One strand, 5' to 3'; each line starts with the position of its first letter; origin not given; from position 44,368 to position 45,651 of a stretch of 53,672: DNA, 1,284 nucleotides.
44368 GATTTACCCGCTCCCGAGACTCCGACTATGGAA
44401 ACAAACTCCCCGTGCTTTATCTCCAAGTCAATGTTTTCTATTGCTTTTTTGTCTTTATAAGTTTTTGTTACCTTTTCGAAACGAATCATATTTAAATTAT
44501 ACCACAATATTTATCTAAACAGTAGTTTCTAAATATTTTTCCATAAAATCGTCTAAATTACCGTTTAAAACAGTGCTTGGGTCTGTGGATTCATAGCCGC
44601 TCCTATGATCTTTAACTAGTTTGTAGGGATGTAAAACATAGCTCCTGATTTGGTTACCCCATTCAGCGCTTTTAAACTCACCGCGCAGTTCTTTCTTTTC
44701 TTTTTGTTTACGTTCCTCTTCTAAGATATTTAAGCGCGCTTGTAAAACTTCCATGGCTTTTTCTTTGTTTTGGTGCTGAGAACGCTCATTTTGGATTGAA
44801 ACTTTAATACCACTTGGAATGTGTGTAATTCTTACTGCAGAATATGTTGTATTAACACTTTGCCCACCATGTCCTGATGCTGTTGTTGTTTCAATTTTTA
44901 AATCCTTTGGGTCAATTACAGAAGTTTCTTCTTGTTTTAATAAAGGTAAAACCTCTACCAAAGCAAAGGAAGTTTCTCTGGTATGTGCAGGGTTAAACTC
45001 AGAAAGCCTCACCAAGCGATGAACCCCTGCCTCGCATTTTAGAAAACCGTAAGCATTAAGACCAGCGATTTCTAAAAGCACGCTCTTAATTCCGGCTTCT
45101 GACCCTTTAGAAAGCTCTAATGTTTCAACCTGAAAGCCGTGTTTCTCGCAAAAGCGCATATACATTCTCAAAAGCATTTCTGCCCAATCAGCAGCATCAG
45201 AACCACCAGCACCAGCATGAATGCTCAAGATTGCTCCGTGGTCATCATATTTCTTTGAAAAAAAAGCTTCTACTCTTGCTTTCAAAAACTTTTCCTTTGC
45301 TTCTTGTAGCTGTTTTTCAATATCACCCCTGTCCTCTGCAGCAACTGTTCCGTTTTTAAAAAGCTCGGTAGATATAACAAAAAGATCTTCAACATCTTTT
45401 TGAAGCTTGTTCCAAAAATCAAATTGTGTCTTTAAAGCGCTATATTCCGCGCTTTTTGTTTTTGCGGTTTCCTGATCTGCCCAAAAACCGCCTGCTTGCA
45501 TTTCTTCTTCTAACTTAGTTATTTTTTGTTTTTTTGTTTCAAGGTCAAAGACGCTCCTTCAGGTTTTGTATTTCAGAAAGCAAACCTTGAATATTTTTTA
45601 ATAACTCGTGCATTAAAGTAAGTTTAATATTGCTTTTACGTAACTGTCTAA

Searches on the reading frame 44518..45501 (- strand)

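Call 90: search_protein_families(library=pfam, proteins=[window:44518-45501:-], max_evalue=0.001)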
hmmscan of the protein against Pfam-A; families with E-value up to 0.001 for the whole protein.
window:44518-45501:- (328 aa): 2 families
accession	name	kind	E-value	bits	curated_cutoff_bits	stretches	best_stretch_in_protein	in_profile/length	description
PF03462.23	PCRF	-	9.9e-45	153.2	24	1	2-182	13-194/194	PCRF domain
PF00472.26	RF-1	-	2.1e-38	131.3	35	1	194-300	5-116/116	RF-1 domain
